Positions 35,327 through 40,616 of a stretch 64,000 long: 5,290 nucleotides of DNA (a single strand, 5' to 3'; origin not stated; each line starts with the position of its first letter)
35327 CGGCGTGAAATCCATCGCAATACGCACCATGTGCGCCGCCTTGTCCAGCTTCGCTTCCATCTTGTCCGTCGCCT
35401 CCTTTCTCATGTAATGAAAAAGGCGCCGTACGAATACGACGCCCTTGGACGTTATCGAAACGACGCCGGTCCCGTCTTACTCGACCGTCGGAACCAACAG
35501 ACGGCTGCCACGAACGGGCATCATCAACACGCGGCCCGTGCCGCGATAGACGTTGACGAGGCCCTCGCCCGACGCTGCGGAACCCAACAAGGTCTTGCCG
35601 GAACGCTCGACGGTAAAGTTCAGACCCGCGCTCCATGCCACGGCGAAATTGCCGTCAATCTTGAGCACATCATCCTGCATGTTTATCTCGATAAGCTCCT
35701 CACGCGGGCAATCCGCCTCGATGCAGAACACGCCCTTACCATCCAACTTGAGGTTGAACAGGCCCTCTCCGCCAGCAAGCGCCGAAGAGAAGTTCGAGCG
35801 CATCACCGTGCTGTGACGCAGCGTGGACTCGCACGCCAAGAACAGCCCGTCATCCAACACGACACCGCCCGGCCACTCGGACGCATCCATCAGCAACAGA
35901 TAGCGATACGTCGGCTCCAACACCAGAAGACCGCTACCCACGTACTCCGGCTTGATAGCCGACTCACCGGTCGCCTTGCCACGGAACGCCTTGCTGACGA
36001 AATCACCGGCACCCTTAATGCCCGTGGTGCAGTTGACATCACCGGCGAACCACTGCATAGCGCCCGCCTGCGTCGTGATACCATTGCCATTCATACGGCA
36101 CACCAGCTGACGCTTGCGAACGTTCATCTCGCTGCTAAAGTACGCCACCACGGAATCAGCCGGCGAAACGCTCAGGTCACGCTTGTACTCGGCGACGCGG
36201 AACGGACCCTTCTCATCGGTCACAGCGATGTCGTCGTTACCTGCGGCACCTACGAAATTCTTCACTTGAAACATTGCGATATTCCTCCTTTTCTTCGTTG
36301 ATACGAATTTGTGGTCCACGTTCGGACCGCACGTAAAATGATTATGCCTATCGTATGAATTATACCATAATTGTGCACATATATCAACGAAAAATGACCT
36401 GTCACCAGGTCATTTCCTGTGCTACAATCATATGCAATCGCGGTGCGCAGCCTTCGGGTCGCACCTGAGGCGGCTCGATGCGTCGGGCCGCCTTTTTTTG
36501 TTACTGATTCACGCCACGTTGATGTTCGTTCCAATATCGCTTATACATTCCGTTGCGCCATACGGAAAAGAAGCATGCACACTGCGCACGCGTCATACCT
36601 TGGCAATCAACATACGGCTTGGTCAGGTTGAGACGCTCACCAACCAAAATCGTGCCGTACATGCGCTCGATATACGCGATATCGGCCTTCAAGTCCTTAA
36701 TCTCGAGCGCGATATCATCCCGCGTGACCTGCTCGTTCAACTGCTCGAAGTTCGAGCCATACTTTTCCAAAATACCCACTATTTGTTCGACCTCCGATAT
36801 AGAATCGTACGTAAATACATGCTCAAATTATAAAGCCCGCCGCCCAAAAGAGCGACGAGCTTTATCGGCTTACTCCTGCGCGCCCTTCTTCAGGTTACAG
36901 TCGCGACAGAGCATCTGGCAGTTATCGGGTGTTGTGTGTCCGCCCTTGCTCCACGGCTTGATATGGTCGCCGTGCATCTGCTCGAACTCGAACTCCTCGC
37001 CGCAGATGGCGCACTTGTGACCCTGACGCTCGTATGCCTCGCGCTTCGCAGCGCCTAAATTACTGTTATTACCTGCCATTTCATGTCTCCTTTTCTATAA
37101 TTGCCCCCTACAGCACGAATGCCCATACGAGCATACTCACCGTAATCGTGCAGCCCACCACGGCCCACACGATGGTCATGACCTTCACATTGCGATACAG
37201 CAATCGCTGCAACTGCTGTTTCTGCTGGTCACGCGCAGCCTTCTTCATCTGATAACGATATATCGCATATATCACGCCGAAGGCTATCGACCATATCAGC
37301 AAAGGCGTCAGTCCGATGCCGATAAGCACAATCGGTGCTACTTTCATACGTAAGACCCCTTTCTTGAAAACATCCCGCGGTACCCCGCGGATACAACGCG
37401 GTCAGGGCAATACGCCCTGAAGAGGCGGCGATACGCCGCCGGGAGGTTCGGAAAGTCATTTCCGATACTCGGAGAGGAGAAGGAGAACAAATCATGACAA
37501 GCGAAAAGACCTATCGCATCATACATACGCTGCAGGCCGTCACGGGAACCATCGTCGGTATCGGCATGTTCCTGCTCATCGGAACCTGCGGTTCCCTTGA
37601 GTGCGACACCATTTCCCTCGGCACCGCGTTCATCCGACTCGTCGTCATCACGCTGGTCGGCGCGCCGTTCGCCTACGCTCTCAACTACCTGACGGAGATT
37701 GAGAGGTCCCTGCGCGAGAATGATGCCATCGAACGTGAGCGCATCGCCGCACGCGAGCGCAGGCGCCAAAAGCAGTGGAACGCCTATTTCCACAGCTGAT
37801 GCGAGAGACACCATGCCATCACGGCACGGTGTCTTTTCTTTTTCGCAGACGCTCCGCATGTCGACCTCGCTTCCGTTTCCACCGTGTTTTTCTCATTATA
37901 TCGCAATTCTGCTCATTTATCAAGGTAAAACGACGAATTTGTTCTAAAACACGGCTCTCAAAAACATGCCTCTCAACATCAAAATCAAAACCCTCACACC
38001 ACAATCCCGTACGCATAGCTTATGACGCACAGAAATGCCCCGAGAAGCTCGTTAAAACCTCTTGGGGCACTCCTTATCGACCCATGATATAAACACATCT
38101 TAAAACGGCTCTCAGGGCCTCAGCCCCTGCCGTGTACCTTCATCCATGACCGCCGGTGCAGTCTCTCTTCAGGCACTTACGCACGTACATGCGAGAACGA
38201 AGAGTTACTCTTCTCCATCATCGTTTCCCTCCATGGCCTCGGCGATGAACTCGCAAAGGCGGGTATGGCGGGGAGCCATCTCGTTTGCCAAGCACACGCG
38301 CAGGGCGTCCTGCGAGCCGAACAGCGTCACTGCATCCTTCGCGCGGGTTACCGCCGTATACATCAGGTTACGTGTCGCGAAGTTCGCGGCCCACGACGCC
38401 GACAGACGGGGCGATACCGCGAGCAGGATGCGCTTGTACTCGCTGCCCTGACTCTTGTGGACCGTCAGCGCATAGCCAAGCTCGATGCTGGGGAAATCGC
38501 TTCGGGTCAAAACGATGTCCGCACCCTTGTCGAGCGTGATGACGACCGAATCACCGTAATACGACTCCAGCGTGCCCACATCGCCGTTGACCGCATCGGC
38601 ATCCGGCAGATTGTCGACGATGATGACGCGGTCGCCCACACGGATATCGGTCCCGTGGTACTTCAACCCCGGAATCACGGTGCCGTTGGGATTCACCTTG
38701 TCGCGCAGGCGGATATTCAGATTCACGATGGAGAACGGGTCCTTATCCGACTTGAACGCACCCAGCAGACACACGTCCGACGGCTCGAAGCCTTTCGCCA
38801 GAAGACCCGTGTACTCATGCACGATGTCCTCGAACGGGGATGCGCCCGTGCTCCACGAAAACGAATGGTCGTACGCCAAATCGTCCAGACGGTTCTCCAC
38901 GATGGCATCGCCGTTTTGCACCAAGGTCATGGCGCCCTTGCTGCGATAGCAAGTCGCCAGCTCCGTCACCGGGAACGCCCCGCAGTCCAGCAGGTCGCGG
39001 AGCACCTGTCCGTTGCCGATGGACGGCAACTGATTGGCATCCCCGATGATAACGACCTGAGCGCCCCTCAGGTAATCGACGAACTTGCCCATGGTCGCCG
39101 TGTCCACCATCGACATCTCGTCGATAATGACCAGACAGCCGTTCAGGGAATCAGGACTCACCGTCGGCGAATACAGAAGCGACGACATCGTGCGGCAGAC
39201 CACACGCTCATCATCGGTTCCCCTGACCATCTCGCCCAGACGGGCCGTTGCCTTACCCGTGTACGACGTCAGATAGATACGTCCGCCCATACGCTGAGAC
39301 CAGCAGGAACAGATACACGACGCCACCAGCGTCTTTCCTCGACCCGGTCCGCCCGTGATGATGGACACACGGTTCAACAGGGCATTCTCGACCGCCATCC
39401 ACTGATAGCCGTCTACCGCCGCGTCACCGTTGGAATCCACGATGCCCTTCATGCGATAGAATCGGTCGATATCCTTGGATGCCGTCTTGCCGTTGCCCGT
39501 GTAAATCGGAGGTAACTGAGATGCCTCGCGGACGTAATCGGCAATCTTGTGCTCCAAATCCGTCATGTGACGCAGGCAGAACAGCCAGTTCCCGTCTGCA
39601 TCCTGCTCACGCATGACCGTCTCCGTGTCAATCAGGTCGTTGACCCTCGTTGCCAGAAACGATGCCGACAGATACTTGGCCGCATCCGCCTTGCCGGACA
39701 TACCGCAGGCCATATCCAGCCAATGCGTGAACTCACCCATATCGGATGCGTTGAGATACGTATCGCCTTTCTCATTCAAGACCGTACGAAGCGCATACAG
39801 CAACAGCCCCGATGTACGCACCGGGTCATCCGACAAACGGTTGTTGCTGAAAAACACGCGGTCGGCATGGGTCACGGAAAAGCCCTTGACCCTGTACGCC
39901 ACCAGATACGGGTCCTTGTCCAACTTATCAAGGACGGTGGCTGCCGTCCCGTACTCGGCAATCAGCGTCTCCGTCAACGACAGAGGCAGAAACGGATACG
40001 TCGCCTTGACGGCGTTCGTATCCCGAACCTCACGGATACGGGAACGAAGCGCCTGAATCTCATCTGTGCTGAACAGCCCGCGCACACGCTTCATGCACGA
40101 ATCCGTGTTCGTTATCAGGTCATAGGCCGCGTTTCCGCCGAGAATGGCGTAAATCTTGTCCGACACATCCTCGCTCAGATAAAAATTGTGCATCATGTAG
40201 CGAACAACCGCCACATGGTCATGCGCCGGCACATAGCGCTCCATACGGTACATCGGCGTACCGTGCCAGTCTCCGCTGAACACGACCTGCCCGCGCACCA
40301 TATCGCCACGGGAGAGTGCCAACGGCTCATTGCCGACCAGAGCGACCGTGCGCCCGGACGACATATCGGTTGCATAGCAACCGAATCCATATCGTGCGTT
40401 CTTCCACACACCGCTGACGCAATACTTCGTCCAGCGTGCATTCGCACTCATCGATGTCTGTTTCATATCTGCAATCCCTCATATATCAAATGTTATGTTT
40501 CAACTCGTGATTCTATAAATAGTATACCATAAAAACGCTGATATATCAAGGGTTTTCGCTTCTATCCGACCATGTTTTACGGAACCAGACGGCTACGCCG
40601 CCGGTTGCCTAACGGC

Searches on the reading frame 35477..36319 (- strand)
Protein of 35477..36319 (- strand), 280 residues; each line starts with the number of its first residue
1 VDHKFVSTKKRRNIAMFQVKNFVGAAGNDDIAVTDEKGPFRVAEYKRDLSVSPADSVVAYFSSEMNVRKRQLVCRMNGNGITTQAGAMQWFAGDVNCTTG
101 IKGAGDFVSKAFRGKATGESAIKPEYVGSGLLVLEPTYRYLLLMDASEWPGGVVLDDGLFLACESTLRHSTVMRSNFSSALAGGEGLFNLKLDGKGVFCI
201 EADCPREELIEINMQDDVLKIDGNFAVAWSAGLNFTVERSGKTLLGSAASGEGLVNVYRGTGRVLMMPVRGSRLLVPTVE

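Call 18: search_protein_families(library=pfam, proteins=[window:35477-36319:-], max_evalue=0.001)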
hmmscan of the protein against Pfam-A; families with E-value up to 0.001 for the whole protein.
window:35477-36319:- (280 aa): 1 family
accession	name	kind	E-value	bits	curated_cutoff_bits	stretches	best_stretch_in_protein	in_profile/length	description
PF01987.23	AIM24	-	2.2e-37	129.2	25.7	1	71-268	10-204/205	Mitochondrial biogenesis AIM24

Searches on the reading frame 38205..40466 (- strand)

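Call 18: search_protein_families(library=pfam, proteins=[window:38205-40466:-], max_evalue=0.001)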
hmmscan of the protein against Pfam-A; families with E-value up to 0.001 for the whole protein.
window:38205-40466:- (753 aa): 7 families
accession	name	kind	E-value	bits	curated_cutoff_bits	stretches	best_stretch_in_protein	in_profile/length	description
PF13604.12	AAA_30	-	2.9e-26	92.8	27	1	354-511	5-158/191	AAA domain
PF13245.12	AAA_19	-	8.9e-24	84.6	25.1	1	355-484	1-133/134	AAA domain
PF13538.12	UvrD_C_2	-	8.4e-12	45.2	27.4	1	664-715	2-51/52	UvrD-like helicase C-terminal domain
PF14490.11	HHH_RecD2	-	7.1e-09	35.9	27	1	161-237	18-92/92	ATP-dependent RecD2 DNA helicase HHH domain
PF01443.25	Viral_helicase1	-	9.2e-08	32.6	21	0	664-716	178-227/228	Viral superfamily 1 RNA helicase core domain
PF18335.7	SH3_13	-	2.6e-07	30.8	41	1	583-637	1-55/65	ATP-dependent RecD-like DNA helicase SH3 domain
PF13086.12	AAA_11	-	4.6e-05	23.8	27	0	418-482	191-252/257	AAA domain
